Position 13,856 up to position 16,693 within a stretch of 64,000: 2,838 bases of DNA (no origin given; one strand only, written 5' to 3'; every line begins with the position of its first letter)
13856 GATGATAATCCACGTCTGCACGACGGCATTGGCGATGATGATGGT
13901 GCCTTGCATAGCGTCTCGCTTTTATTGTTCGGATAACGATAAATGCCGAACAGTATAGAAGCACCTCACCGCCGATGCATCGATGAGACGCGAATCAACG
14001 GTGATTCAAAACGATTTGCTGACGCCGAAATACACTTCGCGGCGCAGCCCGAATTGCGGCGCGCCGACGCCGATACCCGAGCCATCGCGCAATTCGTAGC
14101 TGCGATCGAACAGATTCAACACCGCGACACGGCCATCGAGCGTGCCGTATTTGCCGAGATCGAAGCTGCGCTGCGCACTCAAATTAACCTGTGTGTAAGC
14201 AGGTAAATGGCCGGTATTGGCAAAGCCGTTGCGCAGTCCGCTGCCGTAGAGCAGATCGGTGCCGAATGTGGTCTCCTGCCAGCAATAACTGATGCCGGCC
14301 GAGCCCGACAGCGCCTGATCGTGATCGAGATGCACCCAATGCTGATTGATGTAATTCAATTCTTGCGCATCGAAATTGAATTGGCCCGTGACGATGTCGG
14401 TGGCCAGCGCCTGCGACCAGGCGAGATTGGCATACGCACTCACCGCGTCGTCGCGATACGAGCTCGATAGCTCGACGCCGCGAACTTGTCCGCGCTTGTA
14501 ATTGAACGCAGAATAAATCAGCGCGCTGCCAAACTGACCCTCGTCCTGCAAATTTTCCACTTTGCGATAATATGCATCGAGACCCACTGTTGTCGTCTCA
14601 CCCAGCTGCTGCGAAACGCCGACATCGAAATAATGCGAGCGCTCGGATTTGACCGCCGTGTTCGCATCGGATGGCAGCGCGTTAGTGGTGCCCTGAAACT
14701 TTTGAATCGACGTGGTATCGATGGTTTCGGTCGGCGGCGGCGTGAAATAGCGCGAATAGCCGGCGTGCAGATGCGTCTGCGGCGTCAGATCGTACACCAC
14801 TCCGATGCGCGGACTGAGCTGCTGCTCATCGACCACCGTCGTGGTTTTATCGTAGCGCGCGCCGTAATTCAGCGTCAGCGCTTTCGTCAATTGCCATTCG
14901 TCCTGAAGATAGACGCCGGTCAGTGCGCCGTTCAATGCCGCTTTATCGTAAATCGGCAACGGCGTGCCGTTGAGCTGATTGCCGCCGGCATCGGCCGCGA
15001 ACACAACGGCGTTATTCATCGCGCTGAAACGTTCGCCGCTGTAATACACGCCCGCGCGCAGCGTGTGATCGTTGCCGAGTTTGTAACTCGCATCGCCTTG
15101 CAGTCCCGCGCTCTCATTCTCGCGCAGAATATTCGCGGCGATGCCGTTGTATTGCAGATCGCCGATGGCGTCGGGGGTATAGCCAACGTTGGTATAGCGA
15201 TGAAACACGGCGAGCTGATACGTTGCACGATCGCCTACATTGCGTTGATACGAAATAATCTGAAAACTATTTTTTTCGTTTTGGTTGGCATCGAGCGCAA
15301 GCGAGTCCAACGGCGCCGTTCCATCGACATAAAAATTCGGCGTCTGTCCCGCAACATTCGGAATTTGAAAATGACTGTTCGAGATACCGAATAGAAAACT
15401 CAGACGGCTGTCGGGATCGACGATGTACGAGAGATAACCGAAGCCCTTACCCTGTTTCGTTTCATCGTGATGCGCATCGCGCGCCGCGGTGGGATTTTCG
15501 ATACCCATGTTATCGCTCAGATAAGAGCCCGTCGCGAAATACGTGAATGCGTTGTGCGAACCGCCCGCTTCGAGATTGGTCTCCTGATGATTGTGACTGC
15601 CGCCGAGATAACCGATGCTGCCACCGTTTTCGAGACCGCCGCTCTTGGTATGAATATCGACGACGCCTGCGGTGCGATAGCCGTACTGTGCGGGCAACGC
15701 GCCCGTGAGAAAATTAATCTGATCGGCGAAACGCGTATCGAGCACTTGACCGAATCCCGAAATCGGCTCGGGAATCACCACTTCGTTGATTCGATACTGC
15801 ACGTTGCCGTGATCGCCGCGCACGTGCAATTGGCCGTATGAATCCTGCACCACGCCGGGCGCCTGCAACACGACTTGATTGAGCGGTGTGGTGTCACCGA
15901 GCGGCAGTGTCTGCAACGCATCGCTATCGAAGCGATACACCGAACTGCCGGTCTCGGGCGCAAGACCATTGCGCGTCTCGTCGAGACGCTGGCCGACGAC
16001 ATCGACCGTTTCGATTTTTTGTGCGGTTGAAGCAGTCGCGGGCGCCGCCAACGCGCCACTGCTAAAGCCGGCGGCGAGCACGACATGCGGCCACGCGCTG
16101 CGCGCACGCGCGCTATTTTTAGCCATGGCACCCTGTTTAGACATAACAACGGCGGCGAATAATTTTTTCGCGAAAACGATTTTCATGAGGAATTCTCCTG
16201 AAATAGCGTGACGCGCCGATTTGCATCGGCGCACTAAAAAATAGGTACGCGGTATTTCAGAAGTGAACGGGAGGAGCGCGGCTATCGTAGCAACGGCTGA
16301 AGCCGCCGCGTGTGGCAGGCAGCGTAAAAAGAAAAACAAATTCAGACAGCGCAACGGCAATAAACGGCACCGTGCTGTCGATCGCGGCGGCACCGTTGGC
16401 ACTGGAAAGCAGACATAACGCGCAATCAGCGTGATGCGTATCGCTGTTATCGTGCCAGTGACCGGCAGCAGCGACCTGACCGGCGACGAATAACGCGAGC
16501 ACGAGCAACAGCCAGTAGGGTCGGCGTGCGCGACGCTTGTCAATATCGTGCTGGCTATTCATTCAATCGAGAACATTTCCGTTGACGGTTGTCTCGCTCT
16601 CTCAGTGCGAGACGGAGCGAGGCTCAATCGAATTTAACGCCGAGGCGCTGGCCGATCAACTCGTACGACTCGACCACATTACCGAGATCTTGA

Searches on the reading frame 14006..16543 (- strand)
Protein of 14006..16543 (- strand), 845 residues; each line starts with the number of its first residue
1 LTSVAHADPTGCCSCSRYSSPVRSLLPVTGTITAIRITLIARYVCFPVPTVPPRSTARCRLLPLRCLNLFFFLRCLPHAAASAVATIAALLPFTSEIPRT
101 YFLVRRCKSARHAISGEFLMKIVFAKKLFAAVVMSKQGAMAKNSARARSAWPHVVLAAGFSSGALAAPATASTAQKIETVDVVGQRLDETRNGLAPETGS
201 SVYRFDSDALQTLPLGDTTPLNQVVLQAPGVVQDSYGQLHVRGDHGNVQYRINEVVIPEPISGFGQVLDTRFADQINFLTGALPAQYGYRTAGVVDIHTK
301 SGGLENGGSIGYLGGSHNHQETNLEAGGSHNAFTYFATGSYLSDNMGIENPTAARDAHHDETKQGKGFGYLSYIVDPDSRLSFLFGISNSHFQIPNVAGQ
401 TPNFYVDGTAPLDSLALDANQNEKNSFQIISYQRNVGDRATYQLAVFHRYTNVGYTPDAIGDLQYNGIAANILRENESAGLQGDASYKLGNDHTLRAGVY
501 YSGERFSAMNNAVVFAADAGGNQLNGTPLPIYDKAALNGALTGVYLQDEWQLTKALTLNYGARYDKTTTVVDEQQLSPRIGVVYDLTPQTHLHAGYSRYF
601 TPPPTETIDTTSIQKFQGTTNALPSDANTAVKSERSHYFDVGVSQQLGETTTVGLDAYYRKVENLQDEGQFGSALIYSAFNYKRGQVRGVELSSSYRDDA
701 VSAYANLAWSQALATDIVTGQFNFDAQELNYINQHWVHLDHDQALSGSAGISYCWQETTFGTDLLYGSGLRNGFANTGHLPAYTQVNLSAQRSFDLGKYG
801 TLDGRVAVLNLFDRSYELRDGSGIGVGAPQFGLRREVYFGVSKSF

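Call 6: search_protein_families(library=pfam, proteins=[window:14006-16543:-], max_evalue=0.01)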
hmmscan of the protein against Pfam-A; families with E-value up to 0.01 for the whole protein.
window:14006-16543:- (845 aa): 2 families
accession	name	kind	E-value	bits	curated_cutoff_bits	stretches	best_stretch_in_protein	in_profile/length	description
PF00593.30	TonB_dep_Rec_b-barrel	-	1.1e-33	118.2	27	1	417-805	53-432/436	TonB dependent receptor-like, beta-barrel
PF25183.1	OMP_b-brl_4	-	7.7e-13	48.2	30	2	537-574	363-400/838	Outer membrane beta barrel domain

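Call 82: search_protein_families(library=ncbifam, proteins=[window:14006-16543:-], max_evalue=0.00001)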
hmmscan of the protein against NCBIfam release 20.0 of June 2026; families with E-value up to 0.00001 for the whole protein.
window:14006-16543:- (845 aa): 7 families
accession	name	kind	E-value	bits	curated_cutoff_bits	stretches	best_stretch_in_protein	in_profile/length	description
TIGR01785.1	TonB-hemin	subfamily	3.5e-16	58.8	316.85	1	307-818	142-656/677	TonB-dependent heme/hemoglobin receptor family protein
TIGR01786.1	TonB-hemlactrns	subfamily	6.2e-16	57.9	323.75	1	492-816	348-686/719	TonB-dependent hemoglobin/transferrin/lactoferrin family receptor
NF049944.1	TonB_dep_PUIUD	equivalog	1.6e-11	43.3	850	1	541-822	393-671/686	TonB-dependent receptor, PUIUD motif-type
NF010010.0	PRK13483.1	equivalog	8.3e-08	30.7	927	1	531-663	361-487/660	ligand-gated channel protein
NF053590.1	TonB_dep_TOL0244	equivalog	9.2e-08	31.1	645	1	538-697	324-478/604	TOL_0244 family TonB-dependent receptor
NF010012.0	PRK13486.1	equivalog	4.8e-07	28.5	924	1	543-659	386-498/696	TonB-dependent receptor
NF041535.1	TonB_rec_PqqU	equivalog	2.5e-06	26.1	1200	0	545-816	375-643/676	TonB-dependent receptor PqqU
